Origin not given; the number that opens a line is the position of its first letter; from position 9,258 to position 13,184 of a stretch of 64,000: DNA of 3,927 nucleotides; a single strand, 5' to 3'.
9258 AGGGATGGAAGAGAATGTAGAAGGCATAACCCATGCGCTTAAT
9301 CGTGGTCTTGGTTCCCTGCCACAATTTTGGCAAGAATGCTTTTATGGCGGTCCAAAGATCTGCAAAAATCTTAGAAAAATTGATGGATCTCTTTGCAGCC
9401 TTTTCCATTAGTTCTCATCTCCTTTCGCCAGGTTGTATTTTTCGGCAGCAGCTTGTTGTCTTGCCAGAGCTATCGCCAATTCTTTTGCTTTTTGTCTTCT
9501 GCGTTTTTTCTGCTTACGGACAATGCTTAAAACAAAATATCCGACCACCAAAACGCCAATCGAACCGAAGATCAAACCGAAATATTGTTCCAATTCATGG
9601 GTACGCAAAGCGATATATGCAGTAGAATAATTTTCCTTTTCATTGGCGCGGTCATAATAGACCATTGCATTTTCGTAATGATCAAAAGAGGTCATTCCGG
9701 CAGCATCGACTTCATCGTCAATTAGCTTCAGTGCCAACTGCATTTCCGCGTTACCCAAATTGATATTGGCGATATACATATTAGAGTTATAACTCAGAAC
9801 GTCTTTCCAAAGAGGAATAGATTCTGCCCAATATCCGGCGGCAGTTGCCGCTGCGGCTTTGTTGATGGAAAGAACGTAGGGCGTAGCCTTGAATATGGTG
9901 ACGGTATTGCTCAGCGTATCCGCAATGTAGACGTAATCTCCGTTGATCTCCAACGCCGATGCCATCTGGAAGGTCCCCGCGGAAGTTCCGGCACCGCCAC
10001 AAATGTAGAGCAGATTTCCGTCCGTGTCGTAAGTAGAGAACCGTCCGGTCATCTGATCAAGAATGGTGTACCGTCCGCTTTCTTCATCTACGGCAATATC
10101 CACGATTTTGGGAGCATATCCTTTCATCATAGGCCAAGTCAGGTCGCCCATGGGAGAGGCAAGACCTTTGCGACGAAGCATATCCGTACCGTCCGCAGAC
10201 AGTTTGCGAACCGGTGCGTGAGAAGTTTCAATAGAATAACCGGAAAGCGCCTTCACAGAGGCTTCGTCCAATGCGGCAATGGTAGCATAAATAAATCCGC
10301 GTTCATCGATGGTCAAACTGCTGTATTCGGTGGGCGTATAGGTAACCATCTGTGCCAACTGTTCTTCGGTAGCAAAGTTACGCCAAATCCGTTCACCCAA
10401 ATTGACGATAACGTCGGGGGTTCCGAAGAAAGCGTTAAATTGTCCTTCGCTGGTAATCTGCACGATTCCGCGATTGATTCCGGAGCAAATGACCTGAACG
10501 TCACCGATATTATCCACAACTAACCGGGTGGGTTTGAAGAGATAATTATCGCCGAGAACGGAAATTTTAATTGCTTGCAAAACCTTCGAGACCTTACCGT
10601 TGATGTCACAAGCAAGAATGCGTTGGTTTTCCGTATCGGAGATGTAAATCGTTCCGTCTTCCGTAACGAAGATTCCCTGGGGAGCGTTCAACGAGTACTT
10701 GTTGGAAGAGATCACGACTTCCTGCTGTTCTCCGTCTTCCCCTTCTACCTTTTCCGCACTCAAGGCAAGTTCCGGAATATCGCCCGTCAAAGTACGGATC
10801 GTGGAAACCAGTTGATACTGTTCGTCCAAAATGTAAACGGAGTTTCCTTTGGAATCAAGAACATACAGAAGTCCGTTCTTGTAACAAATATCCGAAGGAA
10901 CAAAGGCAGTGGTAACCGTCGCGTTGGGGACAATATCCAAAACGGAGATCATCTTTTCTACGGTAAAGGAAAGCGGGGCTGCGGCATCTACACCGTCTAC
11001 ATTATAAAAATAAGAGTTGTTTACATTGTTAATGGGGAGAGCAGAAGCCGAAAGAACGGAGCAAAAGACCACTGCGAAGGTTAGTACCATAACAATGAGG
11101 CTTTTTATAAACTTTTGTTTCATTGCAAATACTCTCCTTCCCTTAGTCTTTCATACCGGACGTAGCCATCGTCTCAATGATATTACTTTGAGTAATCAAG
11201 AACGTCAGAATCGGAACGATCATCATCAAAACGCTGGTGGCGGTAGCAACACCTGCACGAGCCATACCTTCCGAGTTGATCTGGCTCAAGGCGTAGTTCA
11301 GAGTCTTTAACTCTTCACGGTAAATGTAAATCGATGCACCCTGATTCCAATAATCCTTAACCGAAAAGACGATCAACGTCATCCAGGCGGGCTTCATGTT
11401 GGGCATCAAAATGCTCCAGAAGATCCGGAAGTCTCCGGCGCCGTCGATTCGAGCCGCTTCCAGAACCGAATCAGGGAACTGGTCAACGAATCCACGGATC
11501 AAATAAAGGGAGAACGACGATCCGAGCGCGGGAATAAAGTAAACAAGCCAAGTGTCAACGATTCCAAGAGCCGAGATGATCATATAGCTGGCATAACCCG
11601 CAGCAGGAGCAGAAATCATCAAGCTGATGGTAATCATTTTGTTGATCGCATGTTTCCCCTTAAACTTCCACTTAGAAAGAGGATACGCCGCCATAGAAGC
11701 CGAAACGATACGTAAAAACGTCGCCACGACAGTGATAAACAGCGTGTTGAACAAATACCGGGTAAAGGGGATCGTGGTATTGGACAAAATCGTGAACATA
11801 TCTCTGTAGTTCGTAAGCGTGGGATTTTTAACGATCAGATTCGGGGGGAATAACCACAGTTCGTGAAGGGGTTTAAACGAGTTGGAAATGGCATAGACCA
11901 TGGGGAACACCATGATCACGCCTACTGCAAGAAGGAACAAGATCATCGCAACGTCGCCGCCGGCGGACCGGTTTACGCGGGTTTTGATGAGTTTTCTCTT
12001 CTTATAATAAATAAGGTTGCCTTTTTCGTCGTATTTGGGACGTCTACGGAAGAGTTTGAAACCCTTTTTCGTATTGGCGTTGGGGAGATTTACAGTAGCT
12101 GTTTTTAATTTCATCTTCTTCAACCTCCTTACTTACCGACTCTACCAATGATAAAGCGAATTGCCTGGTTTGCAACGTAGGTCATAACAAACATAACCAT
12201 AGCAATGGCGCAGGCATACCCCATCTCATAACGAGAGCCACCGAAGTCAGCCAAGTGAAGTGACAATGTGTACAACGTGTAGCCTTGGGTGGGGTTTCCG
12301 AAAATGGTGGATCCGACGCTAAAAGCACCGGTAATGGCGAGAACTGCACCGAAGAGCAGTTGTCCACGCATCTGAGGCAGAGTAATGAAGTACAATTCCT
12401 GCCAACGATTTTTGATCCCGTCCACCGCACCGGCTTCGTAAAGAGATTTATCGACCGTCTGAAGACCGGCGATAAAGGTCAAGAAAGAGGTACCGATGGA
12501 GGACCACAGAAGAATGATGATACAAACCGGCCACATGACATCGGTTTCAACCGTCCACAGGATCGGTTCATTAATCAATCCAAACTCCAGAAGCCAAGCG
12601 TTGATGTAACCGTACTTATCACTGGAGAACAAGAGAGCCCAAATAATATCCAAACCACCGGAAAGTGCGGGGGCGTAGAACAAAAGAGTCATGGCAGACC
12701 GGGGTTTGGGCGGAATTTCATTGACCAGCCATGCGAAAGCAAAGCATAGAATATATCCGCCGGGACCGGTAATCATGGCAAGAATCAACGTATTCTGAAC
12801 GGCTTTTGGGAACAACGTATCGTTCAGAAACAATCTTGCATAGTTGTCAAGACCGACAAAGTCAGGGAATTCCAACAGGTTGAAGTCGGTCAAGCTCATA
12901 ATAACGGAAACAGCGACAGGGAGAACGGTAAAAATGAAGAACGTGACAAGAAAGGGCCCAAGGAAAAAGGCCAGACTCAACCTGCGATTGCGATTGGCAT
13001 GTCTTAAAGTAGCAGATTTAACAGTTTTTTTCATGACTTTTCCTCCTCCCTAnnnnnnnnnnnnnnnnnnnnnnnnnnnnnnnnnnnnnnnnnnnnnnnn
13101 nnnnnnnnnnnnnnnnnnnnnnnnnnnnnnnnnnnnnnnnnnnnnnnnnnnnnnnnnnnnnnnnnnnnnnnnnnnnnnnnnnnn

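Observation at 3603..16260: Eight-gene operon with no ATPase: two CUT1 permease pairs, each led by a ~1000-aa extracytoplasmic protein, bracketing an NHL propeller and a YIP1 membrane protein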

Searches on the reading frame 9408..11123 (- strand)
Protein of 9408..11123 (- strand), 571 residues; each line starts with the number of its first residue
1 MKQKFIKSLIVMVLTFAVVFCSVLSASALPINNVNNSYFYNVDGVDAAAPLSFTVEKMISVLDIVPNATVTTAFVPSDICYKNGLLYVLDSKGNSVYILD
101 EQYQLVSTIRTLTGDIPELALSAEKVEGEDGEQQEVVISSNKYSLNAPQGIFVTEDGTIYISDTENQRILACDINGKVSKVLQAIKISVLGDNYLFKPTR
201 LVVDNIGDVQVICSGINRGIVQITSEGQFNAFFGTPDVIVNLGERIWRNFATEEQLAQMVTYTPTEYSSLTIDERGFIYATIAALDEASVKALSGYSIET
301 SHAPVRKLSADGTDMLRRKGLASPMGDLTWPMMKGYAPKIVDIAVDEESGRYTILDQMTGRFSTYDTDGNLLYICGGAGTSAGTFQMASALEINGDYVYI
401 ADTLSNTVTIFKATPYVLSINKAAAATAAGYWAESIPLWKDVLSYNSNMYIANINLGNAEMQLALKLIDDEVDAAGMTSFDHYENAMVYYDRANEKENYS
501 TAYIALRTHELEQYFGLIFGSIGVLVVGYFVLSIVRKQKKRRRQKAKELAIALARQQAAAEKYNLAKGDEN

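Call 6: search_protein_families(library=pfam, proteins=[window:9408-11123:-], max_evalue=0.01)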
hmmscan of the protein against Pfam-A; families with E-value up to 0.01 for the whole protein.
window:9408-11123:- (571 aa): 5 families
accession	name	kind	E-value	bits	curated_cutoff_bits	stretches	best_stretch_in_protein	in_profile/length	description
PF01436.27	NHL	-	7.1e-10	38.9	20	1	145-169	1-25/28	NHL repeat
PF18975.6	DUF5711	-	0.00017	21.4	26.3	0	353-414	22-84/344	Family of unknown function (DUF5711)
PF25021.1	TEN_NHL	-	0.00046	19.7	27.1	1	59-183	62-177/357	Teneurin NHL domain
PF17170.10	DUF5128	-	0.0019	17.9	22.9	0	76-109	46-79/321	6-bladed beta-propeller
PF06858.20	NOG1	-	0.0039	17.4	27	0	85-117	17-49/58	Nucleolar GTP-binding protein 1 (NOG1)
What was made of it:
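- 9408..11123 (-): g4: NHL beta-propeller protein with a signal peptide, a helical (TPR-like in relatives) region, one C-terminal TM helix and a basic cytoplasmic tail. Pfam NHL at 7e-10 (call 6).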

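Call 7: search_protein_families(library=ncbifam, proteins=[window:9408-11123:-], max_evalue=0.01)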
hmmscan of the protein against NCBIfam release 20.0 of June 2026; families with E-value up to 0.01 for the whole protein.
window:9408-11123:- (571 aa): 6 families
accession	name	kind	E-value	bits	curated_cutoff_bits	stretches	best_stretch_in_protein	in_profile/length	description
NF035926.1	scyF_NHL_VPEP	equivalog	8.6e-14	51.4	350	1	343-430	204-292/376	scytonemin biosynthesis PEP-CTERM protein ScyF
NF047780.1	LIC12708_fam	subfamily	5.6e-07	28.8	150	1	75-166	58-140/391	LIC_12708 family protein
NF053768.1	CIS12_fam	equivalog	4.3e-06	25.7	860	0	337-412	43-114/715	CIS12 family contractile injection system protein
NF033206.1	ScyE_fam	subfamily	0.00073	19.2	80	0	80-162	146-222/333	ScyD/ScyE family protein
NF045939.1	MHJ_0274_fam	hypoth_equivalog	0.003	17.3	80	1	517-553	5-41/165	MHJ_0274 family protein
TIGR02276.1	beta_rpt_yvtn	repeat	0.005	16.8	27.85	0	83-102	3-22/42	beta-propeller repeat protein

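Call 74: search_solved_structures(query=window:9408-11123:-, max_evalue=0.1)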
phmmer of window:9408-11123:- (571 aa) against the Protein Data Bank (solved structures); distinct sequences matched with E-value up to 0.1: 52.
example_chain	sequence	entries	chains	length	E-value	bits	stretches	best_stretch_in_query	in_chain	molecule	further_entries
3wwa_A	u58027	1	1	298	4.9e-16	61.9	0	144-175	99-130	Pizza7H protein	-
6rej_A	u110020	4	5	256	6.7e-15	58.1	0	144-175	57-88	Pizza6-SH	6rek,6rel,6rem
6ren_A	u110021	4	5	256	1.2e-14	57.3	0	144-175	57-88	3fPizza6-SH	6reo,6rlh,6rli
6qsd_A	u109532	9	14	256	1.7e-14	56.7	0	144-175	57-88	Pizza6S | Pizza6-S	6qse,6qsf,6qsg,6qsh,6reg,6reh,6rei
6f0t_A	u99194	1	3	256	1.8e-14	56.7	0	144-175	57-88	Pizza6-SFW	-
3ww9_A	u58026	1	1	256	4.3e-14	55.4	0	144-175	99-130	pizza6 protein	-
7zpz_A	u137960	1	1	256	2.1e-13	53.2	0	144-219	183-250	Pizza6-TSR-TSH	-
7zpw_A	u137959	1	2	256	2.2e-13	53.1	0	144-218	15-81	Pizza6-TSK-TSH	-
7zph_A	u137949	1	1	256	2.9e-13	52.7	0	144-220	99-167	Pizza6-TNK-RSH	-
6f0s_A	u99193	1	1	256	4e-13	52.2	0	144-174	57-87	Pizza6-SYW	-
7zcj_A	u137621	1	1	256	5.1e-13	51.9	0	144-219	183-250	Pizza6-TNH-TSH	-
7zqg_A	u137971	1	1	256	6.1e-13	51.6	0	144-218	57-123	Pizza6-KSH-TSH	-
7zq2_A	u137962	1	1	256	6.4e-13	51.6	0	144-219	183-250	Pizza6-RSH-TSH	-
6i38_A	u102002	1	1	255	6.8e-12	48.2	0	144-218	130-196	nv2Pizza6-AYW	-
6i37_A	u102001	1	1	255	1.2e-11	47.4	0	144-175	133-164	nv1Pizza6-AYW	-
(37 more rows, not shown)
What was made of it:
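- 9408..11123 (-): PDB hits to PknD-derived NHL propellers at 5e-16 (call 74).
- On NHL-repeat beta-propeller: PDB phmmer hits PknD-derived six-bladed propellers at 5e-16 (call 74).
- The NHL domain is most similar to PknD-type sensor propellers (call 74).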

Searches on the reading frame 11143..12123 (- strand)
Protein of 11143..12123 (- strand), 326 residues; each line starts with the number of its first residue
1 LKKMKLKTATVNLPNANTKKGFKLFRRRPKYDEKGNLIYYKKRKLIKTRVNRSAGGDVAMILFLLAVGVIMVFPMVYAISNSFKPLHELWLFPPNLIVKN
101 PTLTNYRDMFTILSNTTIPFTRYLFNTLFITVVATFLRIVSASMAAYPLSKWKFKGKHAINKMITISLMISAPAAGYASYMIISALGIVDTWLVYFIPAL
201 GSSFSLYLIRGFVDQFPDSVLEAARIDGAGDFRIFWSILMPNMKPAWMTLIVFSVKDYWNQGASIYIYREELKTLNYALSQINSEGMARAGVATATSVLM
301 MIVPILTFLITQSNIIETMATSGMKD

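Call 6: search_protein_families(library=pfam, proteins=[window:11143-12123:-], max_evalue=0.01)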
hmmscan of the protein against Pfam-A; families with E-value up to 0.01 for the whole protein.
window:11143-12123:- (326 aa): 1 family
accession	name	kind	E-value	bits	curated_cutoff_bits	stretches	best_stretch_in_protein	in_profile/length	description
PF00528.27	BPD_transp_1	-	5.6e-09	36.4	26.4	1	143-308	6-170/184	Binding-protein-dependent transport system inner membrane component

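Call 7: search_protein_families(library=ncbifam, proteins=[window:11143-12123:-], max_evalue=0.01)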
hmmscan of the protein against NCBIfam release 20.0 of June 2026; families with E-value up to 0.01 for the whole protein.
window:11143-12123:- (326 aa): 17 families
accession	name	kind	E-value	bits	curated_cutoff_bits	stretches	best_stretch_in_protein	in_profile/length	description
NF008210.0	PRK10973.1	equivalog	1.6e-21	77.2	297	1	63-319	16-276/281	sn-glycerol-3-phosphate ABC transporter permease UgpE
NF008231.0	PRK10998.1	equivalog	1e-14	54.8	261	1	62-326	18-296/296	maltose ABC transporter permease MalG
NF040932.1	ABC_arch_GlcU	equivalog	5.4e-14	52.5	340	1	61-320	6-265/272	glucose ABC transporter permease GlcU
NF006939.0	PRK09421.1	equivalog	6.7e-07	28.9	262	1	127-265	15-169/230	molybdate ABC transporter permease subunit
TIGR02139.1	permease_CysT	equivalog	4.5e-06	26.4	246.1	1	89-267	19-210/265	sulfate ABC transporter permease subunit CysT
TIGR00969.1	3a0106s02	subfamily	5.3e-06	26.1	240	1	221-310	174-265/272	sulfate ABC transporter permease subunit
NF007047.0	PRK09500.1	equivalog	6.1e-06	26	326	1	121-255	57-193/257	spermidine/putrescine ABC transporter permease PotC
NF008208.0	PRK10971.1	equivalog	8.4e-06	25.5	415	1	106-267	44-218/277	sulfate/thiosulfate ABC transporter permease CysT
TIGR02140.1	permease_CysW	equivalog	1e-05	25.2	329.1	1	125-311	50-252/261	sulfate ABC transporter permease subunit CysW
TIGR01581.1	Mo_ABC_porter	hypoth_equivalog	1.7e-05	24.4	210.3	1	127-286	26-203/225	ABC transporter permease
TIGR02141.1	modB_ABC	equivalog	3.3e-05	23.6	182.6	1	127-254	3-144/208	molybdate ABC transporter permease subunit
NF040931.1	ABC_arch_GlcT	equivalog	0.00033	20.4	360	1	128-277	91-238/278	glucose ABC transporter permease GlcT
NF007852.0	PRK10561.1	equivalog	0.00036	20.5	335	1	208-309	176-283/295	sn-glycerol-3-phosphate ABC transporter permease UgpA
NF008232.0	PRK10999.1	equivalog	0.00075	18.3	392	1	184-255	376-440/520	maltose ABC transporter permease MalF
NF043073.1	MMSYN1_0195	equivalog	0.00088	17.5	1250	1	118-249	53-186/1021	spermidine/putrescine ABC transporter permease/substrate-binding protein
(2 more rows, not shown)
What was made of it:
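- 11143..12123 (-): g3: MalG/UgpE-like permease G1. BPD_transp_1 at 5.6e-9 (call 6) and UgpE at 1.6e-21 (call 7).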

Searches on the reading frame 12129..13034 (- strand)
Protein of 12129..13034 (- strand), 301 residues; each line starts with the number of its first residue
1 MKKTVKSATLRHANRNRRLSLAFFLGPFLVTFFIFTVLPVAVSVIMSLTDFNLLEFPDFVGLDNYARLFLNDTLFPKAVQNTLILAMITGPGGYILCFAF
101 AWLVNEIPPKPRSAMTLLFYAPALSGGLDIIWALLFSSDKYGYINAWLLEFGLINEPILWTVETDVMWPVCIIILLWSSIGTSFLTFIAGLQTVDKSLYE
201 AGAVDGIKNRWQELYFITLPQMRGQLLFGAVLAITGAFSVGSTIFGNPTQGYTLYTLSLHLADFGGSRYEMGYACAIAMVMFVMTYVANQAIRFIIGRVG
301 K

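Call 6: search_protein_families(library=pfam, proteins=[window:12129-13034:-], max_evalue=0.01)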
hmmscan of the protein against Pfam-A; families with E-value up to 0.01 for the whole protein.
window:12129-13034:- (301 aa): 1 family
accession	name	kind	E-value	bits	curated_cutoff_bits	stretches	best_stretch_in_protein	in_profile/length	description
PF00528.27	BPD_transp_1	-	1.5e-07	31.7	26.4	1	134-299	43-182/184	Binding-protein-dependent transport system inner membrane component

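Call 7: search_protein_families(library=ncbifam, proteins=[window:12129-13034:-], max_evalue=0.01)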
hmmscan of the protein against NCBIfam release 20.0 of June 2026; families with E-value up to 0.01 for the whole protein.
window:12129-13034:- (301 aa): 7 families
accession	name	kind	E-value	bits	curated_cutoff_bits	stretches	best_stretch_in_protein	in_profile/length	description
NF007044.0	PRK09497.1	equivalog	4.6e-15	55.8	348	1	28-294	18-277/285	spermidine/putrescine ABC transporter permease PotB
NF007852.0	PRK10561.1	equivalog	4.1e-14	53.1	335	1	17-295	11-288/295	sn-glycerol-3-phosphate ABC transporter permease UgpA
NF040931.1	ABC_arch_GlcT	equivalog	2.4e-13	50.4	360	1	32-249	8-226/278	glucose ABC transporter permease GlcT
TIGR03262.1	PhnU2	equivalog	5.2e-10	38.6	593.25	1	28-278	10-241/546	putative 2-aminoethylphosphonate ABC transporter permease subunit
NF007963.0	PRK10683.1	equivalog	3.8e-08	33.1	489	1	22-284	42-297/317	putrescine ABC transporter permease PotH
TIGR02140.1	permease_CysW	equivalog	6e-05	22.7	329.1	1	60-287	31-250/261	sulfate ABC transporter permease subunit CysW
NF008620.0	PRK11602.1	equivalog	0.0017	17.6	442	1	70-288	57-268/291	sulfate/thiosulfate ABC transporter permease CysW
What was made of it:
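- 12129..13034 (-): g2: MalF/UgpA-like permease F1. BPD_transp_1 at 1.5e-7 (call 6) and UgpA/PotB-like (call 7).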
